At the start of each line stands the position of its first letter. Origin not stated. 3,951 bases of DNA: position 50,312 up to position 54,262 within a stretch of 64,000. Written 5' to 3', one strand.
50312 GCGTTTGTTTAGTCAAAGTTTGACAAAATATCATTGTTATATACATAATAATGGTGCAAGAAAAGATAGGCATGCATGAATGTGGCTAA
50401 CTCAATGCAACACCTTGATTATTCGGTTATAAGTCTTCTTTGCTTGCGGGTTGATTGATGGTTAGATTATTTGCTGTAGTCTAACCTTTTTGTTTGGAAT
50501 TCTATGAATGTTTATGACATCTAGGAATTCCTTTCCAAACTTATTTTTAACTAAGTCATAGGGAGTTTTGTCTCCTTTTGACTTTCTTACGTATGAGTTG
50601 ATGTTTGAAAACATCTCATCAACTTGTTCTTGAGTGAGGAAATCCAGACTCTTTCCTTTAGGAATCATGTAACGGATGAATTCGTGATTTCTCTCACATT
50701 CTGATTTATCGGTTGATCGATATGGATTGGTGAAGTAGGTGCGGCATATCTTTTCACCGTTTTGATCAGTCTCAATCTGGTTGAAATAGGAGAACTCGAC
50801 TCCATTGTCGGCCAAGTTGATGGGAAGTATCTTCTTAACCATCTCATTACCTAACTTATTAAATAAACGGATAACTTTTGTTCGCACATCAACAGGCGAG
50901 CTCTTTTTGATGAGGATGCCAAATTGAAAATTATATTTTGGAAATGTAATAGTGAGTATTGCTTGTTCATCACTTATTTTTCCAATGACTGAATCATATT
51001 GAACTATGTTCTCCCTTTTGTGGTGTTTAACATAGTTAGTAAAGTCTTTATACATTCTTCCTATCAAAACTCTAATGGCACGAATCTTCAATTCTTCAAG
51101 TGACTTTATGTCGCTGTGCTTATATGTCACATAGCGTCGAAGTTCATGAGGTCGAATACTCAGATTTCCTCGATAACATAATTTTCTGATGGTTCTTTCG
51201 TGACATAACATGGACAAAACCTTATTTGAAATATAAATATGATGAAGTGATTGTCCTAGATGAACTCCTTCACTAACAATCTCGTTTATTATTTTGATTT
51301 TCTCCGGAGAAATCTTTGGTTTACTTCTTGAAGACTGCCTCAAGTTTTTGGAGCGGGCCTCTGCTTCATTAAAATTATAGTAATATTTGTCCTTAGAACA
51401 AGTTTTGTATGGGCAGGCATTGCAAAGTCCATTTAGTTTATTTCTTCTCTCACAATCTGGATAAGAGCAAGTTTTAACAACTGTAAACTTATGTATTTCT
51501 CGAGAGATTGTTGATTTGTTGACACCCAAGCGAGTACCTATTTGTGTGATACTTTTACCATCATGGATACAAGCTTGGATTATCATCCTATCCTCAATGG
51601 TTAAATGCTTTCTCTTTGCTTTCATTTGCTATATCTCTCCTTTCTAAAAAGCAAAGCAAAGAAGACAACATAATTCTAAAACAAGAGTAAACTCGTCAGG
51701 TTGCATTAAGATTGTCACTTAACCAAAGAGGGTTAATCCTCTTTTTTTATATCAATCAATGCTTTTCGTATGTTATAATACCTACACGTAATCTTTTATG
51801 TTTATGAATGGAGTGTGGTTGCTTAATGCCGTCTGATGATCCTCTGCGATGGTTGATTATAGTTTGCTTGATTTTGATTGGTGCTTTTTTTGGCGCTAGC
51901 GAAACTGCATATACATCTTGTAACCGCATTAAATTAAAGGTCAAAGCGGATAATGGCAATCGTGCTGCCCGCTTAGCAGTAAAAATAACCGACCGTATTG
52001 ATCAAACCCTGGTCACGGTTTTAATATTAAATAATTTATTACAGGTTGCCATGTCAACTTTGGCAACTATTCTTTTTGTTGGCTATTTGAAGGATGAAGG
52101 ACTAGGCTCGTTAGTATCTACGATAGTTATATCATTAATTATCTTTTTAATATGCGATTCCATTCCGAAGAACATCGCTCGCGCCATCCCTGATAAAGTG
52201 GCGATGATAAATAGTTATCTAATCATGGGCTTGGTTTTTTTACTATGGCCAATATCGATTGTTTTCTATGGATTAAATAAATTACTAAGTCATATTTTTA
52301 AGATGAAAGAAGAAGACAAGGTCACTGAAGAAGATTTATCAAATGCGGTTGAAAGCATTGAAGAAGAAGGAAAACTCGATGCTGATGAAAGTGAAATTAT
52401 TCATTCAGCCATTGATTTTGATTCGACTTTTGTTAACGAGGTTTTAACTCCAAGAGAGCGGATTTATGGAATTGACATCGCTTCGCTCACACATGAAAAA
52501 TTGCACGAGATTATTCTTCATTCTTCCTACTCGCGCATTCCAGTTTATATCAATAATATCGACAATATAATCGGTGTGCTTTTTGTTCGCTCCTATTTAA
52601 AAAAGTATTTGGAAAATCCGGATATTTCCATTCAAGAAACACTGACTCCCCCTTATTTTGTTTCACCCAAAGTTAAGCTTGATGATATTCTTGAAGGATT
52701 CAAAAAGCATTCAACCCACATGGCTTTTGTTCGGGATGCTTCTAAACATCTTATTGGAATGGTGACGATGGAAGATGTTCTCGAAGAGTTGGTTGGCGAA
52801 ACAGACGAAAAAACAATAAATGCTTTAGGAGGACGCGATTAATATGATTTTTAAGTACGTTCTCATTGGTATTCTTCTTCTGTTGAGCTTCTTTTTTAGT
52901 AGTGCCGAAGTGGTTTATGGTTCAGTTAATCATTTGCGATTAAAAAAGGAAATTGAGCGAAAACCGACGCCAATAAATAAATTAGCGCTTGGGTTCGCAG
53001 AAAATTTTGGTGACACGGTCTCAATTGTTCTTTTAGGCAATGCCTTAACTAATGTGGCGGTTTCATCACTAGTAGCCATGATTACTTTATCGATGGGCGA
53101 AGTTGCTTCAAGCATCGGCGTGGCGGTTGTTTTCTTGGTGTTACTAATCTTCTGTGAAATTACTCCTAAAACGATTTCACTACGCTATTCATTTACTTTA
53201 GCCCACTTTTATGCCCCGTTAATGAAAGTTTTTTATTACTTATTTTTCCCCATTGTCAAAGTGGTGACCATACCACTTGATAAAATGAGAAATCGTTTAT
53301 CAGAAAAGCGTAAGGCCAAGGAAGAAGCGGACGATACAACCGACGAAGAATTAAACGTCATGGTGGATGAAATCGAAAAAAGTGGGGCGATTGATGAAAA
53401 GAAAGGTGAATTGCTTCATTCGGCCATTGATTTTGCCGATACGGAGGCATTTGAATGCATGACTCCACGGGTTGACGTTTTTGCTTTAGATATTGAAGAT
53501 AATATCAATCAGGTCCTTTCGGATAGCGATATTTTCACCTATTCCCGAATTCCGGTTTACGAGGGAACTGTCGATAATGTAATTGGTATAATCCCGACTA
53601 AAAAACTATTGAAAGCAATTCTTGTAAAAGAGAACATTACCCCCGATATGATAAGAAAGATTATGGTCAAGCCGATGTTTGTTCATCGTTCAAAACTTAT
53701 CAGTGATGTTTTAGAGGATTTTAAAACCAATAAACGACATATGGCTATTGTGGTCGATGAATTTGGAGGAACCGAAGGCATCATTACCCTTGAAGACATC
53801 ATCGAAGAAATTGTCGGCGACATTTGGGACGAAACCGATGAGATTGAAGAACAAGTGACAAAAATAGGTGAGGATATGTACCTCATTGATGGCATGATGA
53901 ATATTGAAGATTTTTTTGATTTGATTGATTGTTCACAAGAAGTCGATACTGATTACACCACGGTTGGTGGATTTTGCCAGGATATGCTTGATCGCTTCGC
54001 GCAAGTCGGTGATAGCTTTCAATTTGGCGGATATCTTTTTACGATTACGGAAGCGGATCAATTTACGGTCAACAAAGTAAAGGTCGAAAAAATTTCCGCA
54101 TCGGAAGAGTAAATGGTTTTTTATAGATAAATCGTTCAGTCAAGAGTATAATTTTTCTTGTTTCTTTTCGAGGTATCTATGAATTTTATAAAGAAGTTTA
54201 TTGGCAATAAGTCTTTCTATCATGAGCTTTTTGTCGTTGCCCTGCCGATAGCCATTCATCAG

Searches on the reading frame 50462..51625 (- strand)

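Call 34: search_protein_families(library=ncbifam, proteins=[window:50462-51625:-])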
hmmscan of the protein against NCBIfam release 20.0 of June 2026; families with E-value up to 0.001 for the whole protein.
window:50462-51625:- (387 aa): 2 families
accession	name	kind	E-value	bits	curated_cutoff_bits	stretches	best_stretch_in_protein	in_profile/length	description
NF033563.0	transpos_IS30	equivalog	2.1e-22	80.1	80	1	38-348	1-267/267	IS30 family transposase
NF033577.2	transpos_IS481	equivalog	0.00054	19.6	224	0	64-321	16-243/284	IS481 family transposase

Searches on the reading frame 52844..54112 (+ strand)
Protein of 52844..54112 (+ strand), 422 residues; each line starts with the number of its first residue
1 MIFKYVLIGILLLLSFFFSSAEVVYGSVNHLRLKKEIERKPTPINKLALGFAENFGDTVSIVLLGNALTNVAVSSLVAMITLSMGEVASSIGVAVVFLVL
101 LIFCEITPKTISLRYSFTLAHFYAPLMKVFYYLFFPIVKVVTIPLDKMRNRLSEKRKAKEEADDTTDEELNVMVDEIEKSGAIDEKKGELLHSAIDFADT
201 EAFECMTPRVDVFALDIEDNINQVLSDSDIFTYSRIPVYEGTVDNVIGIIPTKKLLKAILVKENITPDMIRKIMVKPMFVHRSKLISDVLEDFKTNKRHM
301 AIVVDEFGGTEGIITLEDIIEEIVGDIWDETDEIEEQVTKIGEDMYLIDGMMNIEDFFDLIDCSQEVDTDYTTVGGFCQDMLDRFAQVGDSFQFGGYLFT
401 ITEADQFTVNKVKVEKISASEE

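Call 22: find_encoding_contigs(protein=window:52844-54112:+, flank=10000, max_places=10)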
Protein window:52844-54112:+ (422 aa): 19 contigs read that carry it; 10 places shown.
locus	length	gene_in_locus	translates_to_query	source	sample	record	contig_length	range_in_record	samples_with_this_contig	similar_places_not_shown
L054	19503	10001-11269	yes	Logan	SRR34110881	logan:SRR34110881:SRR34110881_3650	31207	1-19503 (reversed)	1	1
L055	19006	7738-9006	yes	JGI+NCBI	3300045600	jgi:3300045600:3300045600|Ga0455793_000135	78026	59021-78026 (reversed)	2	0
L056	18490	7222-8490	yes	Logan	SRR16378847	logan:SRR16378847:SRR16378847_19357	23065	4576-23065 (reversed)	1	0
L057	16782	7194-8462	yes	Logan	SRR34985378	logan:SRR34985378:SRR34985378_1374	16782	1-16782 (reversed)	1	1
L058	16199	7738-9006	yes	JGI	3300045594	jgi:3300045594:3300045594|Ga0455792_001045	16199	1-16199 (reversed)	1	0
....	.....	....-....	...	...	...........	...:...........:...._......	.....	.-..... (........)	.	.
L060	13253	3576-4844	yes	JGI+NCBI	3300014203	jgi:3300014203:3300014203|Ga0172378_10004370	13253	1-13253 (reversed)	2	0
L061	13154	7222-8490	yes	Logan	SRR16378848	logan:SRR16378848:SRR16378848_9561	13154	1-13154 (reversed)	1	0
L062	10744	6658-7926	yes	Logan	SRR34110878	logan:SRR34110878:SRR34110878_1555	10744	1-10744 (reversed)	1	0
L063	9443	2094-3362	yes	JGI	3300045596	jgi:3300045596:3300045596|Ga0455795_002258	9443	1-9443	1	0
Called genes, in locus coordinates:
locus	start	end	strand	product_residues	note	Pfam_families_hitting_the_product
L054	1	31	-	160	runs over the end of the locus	-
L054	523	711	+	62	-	-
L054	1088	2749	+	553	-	PF00749:tRNA-synt_1c, PF19269:Anticodon_2 (weak)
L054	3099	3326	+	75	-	-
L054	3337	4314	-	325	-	PF01544:CorA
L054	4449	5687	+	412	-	-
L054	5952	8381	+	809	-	PF03477:ATP-cone, PF13597:NRDD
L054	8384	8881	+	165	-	PF13353:Fer4_12, PF04055:Radical_SAM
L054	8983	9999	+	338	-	PF01595:CNNM, PF00571:CBS (weak)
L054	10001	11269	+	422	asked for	PF01595:CNNM, PF00571:CBS, PF03471:CorC_HlyC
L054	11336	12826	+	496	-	PF01554:MatE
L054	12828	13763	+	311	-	PF00106:adh_short, PF08659:KR, PF13561:adh_short_C2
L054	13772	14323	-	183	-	PF00625:Guanylate_kin, PF13238:AAA_18 (weak)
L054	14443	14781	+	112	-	-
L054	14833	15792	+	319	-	-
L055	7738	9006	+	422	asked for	PF01595:CNNM, PF00571:CBS, PF03471:CorC_HlyC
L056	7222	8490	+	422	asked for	PF01595:CNNM, PF00571:CBS, PF03471:CorC_HlyC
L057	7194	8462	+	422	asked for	PF01595:CNNM, PF00571:CBS, PF03471:CorC_HlyC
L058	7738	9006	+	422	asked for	PF01595:CNNM, PF00571:CBS, PF03471:CorC_HlyC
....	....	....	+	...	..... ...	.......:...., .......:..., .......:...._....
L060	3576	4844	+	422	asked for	PF01595:CNNM, PF00571:CBS, PF03471:CorC_HlyC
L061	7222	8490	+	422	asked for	PF01595:CNNM, PF00571:CBS, PF03471:CorC_HlyC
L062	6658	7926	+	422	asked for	PF01595:CNNM, PF00571:CBS, PF03471:CorC_HlyC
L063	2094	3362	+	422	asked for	PF01595:CNNM, PF00571:CBS, PF03471:CorC_HlyC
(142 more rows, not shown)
